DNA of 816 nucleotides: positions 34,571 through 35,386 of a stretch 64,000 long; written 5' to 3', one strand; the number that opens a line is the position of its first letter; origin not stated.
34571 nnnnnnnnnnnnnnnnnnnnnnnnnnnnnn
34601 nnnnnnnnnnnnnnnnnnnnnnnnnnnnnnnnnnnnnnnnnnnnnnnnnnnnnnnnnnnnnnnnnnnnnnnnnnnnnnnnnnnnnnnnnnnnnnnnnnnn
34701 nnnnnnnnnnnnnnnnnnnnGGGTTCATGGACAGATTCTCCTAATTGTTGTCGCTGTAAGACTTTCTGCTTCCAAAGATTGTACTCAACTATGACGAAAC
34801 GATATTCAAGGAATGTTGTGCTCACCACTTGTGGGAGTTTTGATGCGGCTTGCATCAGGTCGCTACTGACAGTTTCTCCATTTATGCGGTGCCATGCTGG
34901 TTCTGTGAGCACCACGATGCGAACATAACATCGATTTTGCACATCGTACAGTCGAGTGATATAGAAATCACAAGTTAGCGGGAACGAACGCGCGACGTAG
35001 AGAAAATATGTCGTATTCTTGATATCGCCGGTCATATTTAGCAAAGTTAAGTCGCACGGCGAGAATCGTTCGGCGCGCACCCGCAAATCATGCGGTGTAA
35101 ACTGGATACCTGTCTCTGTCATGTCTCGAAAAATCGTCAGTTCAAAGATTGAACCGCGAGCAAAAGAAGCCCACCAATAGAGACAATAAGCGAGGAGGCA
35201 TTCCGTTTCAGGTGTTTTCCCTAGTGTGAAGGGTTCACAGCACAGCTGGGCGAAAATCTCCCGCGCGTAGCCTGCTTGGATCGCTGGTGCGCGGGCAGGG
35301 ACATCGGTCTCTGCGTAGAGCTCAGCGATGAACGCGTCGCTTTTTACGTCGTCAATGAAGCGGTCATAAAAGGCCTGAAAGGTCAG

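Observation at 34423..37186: Second CCA-family nucleotidyltransferase in a minus-strand operon with a PD-(D/E)xK-like protein and a coupled 101-aa protein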

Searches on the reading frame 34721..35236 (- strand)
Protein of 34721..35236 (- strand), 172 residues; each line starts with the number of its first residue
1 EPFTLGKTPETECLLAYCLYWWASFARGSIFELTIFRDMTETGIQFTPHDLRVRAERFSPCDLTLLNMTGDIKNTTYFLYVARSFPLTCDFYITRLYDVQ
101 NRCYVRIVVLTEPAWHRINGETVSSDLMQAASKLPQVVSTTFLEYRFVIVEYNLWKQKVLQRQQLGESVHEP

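Call 61: predict_structure(alignment_id=A3)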
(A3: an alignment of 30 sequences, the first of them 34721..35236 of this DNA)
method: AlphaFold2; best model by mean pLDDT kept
length: 172 residues; sequences in the alignment: 30
mean_pLDDT: 91.4   pTM: 0.85
mean pLDDT of the five models: 91.4, 90.9, 89.8, 89.8, 89.5
residues with pLDDT >= 90: 132; 70-90: 29; 50-70: 6; < 50: 5
segments of 3 or more residues with pLDDT < 50: 170-172
pLDDT, mean of each block of 10 residues (from residue 1): 72 90 93 98 97 87 97 94 86 96 97 92 95 97 95 97 82 43
secondary structure, 60 per line:
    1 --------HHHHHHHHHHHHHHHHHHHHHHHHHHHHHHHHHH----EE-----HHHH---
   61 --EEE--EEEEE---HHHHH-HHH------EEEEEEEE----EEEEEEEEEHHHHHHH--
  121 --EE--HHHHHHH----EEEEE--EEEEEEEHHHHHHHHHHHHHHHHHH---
elements in order: H9-42 H54-57 E63-65 E68-72 H76-80 E91-98 E103-111 H112-118 H127-133 E138-142 E145-151 H152-169

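Call 63: fold_search(model_id=the predicted structure, library=pdb)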
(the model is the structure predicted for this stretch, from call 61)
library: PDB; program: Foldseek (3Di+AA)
matches with E <= 10: 575; with E <= 0.001: 0
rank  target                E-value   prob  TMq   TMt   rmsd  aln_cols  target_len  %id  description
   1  2jbp_I                1.2e-01  0.69  0.23  0.14   7.4        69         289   12  Protein kinase MK2 in complex with an inhibitor (crystal form-2, co- crystallization) (released 2007-03-20)
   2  6t8x_E                1.5e-01  0.57  0.21  0.14   7.5        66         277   11  Crystal structure of MAPKAPK2 (MK2) complexed with PF-3644022 and 5-(4-bromophenyl)-N-[4-(1-piperazinyl)phenyl]-N-(2-p (released 2021-05-12)
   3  7bih_B                1.5e-01  0.33  0.26  0.13   7.2       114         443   16  Crystal structure of RecJ-Cdc45 from Methanothermobacter Thermoautotrophicus in the closed state. (released 2022-07-27)
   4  2jbp_G                1.6e-01  0.51  0.24  0.15   8.4        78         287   12  Protein kinase MK2 in complex with an inhibitor (crystal form-2, co- crystallization) (released 2007-03-20)
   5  3gok_C                1.7e-01  0.44  0.21  0.13   8.8        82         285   11  Binding site mapping of protein ligands (released 2010-03-02)
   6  2jbp_B                1.8e-01  0.44  0.21  0.13   8.7        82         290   12  Protein kinase MK2 in complex with an inhibitor (crystal form-2, co- crystallization) (released 2007-03-20)
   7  6t8x_F                2.2e-01  0.51  0.21  0.14   7.5        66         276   11  Crystal structure of MAPKAPK2 (MK2) complexed with PF-3644022 and 5-(4-bromophenyl)-N-[4-(1-piperazinyl)phenyl]-N-(2-p (released 2021-05-12)
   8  6t8x_B                2.3e-01  0.47  0.21  0.14   7.5        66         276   11  Crystal structure of MAPKAPK2 (MK2) complexed with PF-3644022 and 5-(4-bromophenyl)-N-[4-(1-piperazinyl)phenyl]-N-(2-p (released 2021-05-12)
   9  2jbp_F                2.5e-01  0.51  0.22  0.13   7.5        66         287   12  Protein kinase MK2 in complex with an inhibitor (crystal form-2, co- crystallization) (released 2007-03-20)
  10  2jbp_E                2.6e-01  0.38  0.21  0.13   8.8        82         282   12  Protein kinase MK2 in complex with an inhibitor (crystal form-2, co- crystallization) (released 2007-03-20)
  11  6t8x_D                2.8e-01  0.44  0.21  0.14   7.5        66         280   11  Crystal structure of MAPKAPK2 (MK2) complexed with PF-3644022 and 5-(4-bromophenyl)-N-[4-(1-piperazinyl)phenyl]-N-(2-p (released 2021-05-12)
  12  8xx1                  2.8e-01  0.38  0.21  0.13   7.5        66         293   11  The Crystal Structure of MAPKAP kinase 2 domain from Biortus (released 2024-03-06)
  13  8q5m_C                3.0e-01  0.41  0.35  0.39   9.9       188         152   10  N-terminal domain of restriction endonuclease Eco15I in the absence of DNA. (released 2024-07-17)
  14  3fpm                  3.0e-01  0.30  0.20  0.13   8.8        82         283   11  Crystal Structure of a Squarate Inhibitor bound to MAPKAP Kinase-2 (released 2009-04-07)
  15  3gok_G                3.2e-01  0.33  0.21  0.13   8.8        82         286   11  Binding site mapping of protein ligands (released 2010-03-02)
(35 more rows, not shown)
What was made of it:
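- The kinase matches cover 66-82 columns at rmsd above 7 A and TM about 0.2 (call 63).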

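Call 65: fold_search(model_id=the predicted structure, library=viral)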
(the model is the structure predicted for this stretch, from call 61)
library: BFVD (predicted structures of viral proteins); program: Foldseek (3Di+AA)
matches with E <= 10: 452; with E <= 0.001: 0
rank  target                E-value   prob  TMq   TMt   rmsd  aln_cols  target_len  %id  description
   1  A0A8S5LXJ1            1.1e-02  0.96  0.42  0.45   8.0       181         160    9  Uncharacterized protein [Myoviridae sp. ctZgq1]
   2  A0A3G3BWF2            1.3e-02  0.97  0.43  0.44   6.2       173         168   12  (no name in the UniProt tables at hand)
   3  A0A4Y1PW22            2.8e-02  0.92  0.40  0.44   6.9       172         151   14  (no name in the UniProt tables at hand)
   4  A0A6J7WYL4            3.0e-02  0.87  0.33  0.39   8.2       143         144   14  Uncharacterized protein [uncultured Caudovirales phage]
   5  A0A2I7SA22            7.1e-02  0.41  0.29  0.26  12.0       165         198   13  (no name in the UniProt tables at hand)
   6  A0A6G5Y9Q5            9.1e-02  0.28  0.21  0.22  17.1       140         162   10  (no name in the UniProt tables at hand)
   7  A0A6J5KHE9            1.3e-01  0.96  0.42  0.62   3.8        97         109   11  Holliday junction resolvase [uncultured Caudovirales phage]
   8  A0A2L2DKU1            2.2e-01  0.12  0.25  0.23  15.4       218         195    8  Uncharacterized protein [Acanthamoeba polyphaga mimivirus]
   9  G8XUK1                3.0e-01  0.20  0.21  0.12  10.4        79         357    8  Protein A27 [Aotine betaherpesvirus 1]
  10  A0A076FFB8            3.1e-01  0.33  0.35  0.16   9.1       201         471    9  Uncharacterized protein [Aureococcus anophagefferens virus]
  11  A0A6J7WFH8            3.3e-01  0.44  0.28  0.42   5.2       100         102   13  PD(D/E)XK endonuclease domain-containing protein [uncultured Caudovirales phage]
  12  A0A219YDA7            3.3e-01  0.14  0.18  0.26   9.9        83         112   11  Uncharacterized protein [Aeromonas phage 65.2]
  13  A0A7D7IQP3            3.6e-01  0.14  0.16  0.05  10.9        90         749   17  Polymerase PB2 (Fragment) [Coleopteran orthomyxo-related virus OKIAV200]
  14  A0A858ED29            3.6e-01  0.05  0.11  0.08  14.4       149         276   11  Uncharacterized protein [Listeria phage vB_Liva_VAfA18]
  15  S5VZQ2                4.3e-01  0.28  0.32  0.44   6.2       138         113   12  Uncharacterized protein [Pseudomonas phage PaBG]
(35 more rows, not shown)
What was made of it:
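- On PD-(D/E)xK nuclease superfamily (276-aa protein): BFVD gives a resolvase at probability 0.96 and TM 0.62, and a PD(D/E)XK protein at E 0.33 (call 65).
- It also gives weaker matches to a PD(D/E)XK endonuclease domain protein and a DUF559 protein (call 65). The BFVD matches all have E >= 0.011 (call 65). The best annotated fold match is a phage Holliday junction resolvase (call 65).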
